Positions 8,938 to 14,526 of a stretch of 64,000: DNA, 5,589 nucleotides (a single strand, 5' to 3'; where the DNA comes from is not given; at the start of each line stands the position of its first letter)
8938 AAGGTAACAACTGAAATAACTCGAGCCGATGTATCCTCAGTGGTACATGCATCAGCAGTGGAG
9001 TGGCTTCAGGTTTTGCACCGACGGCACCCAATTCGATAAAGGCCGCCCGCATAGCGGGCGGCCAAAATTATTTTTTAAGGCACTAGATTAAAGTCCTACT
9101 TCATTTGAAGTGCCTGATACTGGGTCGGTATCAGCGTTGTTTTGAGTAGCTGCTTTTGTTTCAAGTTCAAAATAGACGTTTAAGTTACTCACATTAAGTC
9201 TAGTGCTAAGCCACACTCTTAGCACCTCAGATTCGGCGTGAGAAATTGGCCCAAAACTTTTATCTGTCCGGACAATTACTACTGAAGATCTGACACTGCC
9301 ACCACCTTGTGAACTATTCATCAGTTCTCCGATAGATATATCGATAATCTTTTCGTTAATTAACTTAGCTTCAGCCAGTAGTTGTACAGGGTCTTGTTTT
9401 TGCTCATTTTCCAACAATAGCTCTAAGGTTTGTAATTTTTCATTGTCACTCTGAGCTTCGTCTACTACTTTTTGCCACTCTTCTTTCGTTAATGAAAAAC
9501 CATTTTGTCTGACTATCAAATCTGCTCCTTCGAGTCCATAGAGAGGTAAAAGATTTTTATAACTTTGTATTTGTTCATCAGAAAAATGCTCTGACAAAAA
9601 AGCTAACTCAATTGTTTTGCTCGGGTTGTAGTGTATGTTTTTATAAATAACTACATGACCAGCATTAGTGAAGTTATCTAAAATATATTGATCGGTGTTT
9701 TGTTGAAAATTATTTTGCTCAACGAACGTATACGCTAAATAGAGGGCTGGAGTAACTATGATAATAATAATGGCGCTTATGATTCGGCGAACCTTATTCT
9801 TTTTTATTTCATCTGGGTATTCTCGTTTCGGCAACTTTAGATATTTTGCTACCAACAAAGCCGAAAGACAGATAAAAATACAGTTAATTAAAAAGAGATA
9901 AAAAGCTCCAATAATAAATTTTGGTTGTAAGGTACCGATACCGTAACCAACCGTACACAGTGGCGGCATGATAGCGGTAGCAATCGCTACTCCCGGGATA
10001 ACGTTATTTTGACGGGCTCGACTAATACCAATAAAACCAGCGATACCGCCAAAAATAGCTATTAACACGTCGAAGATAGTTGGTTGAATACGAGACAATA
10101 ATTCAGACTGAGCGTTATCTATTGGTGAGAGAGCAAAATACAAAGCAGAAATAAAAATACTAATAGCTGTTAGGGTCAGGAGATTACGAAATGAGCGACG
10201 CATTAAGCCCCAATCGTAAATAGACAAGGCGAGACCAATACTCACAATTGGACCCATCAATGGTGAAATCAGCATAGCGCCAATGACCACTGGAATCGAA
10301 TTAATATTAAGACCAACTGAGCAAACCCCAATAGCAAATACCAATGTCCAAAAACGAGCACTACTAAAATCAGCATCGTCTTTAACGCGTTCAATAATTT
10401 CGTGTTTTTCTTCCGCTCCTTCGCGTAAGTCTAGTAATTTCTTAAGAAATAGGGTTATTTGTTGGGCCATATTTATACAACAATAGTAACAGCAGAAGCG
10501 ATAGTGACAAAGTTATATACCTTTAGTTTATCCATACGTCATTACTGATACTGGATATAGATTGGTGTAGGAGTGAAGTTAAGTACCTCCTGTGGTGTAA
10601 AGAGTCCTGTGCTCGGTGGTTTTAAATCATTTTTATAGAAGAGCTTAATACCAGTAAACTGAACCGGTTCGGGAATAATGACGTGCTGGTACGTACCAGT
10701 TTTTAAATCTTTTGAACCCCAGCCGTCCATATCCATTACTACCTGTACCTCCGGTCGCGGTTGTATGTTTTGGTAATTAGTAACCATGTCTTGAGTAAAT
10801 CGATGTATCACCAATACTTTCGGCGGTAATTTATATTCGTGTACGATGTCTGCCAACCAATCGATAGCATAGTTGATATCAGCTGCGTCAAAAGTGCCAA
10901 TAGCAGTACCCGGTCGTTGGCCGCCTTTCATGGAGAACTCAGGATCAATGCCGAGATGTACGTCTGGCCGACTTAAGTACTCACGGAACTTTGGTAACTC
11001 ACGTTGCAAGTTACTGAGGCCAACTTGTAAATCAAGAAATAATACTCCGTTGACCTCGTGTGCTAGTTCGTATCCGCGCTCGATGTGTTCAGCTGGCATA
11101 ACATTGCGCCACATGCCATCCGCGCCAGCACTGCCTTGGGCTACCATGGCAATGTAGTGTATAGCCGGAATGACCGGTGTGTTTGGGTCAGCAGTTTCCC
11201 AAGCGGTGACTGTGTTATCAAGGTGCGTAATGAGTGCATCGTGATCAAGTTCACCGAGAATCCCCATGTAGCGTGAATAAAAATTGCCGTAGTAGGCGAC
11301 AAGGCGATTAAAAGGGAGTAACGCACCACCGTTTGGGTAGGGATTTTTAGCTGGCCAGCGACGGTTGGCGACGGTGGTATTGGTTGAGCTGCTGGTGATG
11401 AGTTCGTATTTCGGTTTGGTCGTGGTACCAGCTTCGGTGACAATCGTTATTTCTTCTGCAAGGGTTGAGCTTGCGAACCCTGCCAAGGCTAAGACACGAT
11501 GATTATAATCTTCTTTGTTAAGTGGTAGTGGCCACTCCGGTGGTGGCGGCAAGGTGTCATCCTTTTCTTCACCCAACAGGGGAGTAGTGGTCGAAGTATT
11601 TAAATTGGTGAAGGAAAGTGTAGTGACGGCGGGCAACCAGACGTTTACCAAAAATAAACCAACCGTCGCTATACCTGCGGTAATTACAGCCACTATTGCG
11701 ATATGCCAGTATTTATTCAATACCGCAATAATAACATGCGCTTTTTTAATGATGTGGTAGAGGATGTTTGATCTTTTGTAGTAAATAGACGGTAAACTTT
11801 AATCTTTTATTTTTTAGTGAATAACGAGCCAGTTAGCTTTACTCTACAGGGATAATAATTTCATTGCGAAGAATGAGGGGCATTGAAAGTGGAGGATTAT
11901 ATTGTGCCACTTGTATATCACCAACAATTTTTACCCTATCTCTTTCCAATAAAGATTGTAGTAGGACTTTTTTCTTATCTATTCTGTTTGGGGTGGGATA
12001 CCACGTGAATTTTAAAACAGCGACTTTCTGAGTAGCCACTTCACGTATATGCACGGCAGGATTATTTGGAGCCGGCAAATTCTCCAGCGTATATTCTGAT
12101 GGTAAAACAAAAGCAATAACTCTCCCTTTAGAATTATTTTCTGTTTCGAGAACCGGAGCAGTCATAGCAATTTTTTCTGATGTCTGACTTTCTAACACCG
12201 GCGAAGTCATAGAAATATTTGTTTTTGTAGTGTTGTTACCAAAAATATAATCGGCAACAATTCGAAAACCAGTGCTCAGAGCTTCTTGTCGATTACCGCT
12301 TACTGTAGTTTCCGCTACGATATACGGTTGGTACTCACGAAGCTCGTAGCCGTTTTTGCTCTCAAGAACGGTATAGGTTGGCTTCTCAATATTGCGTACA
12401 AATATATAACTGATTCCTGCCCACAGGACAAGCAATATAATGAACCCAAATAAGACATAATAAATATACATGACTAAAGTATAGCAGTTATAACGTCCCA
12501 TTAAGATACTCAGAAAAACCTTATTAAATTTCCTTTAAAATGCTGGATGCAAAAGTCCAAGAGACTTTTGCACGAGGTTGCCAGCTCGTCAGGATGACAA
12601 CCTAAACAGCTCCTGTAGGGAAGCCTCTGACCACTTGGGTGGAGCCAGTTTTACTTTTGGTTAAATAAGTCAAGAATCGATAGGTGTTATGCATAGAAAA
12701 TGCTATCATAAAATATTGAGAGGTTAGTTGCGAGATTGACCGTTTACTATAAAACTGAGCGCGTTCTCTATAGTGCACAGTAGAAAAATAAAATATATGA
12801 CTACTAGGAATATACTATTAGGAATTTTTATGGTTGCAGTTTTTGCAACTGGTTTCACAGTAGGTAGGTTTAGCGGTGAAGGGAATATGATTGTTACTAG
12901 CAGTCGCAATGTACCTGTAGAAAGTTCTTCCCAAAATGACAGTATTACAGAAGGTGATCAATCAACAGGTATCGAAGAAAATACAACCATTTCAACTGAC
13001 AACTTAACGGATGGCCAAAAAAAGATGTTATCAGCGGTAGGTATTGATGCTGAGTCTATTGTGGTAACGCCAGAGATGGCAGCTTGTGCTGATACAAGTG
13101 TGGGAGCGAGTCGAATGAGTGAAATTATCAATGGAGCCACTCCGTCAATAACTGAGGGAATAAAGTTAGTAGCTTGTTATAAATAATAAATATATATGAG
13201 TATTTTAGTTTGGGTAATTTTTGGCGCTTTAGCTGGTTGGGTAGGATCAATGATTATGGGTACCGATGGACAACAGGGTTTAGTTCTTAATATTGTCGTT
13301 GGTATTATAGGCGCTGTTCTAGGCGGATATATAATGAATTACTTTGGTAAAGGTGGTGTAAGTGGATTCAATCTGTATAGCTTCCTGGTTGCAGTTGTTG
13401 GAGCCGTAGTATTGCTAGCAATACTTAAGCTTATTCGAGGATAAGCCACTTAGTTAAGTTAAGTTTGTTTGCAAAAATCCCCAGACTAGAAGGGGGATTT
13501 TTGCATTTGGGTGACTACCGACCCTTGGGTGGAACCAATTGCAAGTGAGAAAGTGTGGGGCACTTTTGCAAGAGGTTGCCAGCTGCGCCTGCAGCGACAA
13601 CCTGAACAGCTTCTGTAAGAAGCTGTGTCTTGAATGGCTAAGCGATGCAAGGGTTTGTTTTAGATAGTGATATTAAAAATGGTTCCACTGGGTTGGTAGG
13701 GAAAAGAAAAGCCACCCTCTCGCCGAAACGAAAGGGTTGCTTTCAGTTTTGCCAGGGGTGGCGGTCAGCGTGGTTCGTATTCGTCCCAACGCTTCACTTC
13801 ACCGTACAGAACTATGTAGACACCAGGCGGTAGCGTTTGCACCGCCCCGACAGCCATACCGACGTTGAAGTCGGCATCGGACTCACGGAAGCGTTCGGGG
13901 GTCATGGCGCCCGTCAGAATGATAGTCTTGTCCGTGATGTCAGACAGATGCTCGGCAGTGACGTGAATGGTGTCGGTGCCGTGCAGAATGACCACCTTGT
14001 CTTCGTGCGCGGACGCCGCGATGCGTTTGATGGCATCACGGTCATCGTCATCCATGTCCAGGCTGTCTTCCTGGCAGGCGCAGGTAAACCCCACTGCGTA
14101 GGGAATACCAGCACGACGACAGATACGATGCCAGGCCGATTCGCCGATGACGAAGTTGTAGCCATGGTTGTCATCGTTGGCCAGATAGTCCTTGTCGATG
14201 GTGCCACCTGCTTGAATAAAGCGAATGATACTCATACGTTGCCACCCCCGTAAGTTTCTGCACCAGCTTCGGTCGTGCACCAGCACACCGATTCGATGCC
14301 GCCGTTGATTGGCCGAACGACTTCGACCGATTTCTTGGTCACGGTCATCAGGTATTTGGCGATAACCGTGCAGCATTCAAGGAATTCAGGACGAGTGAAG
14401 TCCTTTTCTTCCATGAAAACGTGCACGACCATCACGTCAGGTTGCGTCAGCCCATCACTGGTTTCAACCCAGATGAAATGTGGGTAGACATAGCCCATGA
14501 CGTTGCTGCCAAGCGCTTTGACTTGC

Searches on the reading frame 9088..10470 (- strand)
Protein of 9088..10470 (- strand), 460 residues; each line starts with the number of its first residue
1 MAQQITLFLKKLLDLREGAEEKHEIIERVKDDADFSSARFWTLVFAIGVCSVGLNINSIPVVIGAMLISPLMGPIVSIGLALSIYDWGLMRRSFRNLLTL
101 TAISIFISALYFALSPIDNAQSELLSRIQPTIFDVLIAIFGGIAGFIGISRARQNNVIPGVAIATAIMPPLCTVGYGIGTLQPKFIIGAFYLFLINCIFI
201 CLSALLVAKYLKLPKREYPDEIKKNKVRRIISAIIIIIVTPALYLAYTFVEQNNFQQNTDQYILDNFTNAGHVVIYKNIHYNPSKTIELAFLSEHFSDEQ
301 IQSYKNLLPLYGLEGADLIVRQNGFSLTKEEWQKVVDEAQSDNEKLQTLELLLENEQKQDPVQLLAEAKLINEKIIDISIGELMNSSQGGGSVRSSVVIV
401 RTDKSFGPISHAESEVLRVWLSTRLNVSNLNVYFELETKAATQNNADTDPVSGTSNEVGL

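Call 10: search_protein_families(library=pfam, proteins=[window:9088-10470:-], max_evalue=0.01)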
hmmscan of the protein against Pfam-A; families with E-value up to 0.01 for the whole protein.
window:9088-10470:- (460 aa): 1 family
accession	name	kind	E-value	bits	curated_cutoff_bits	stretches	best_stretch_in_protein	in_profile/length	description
PF04087.19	DUF389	-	1.4e-45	155.2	23.9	1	66-202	1-137/137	Domain of unknown function (DUF389)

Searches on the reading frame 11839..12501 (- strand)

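Call 69: search_protein_families(library=pfam, proteins=[window:11839-12501:-], max_evalue=0.00001)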
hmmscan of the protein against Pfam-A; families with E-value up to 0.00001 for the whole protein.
window:11839-12501:- (220 aa): 1 family
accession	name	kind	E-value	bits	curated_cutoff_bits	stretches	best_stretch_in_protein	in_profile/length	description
PF04832.17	SOUL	-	3.8e-45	154.5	27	1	38-217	1-172/173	SOUL heme-binding protein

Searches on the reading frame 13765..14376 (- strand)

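Call 69: search_protein_families(library=pfam, proteins=[window:13765-14376:-], max_evalue=0.00001)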
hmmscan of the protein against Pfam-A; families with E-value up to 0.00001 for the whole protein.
window:13765-14376:- (203 aa): 1 family
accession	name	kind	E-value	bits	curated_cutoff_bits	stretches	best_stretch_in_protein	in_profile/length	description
PF00710.25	Asparaginase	-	2.7e-16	60.1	22.5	1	52-194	3-152/193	Asparaginase, N-terminal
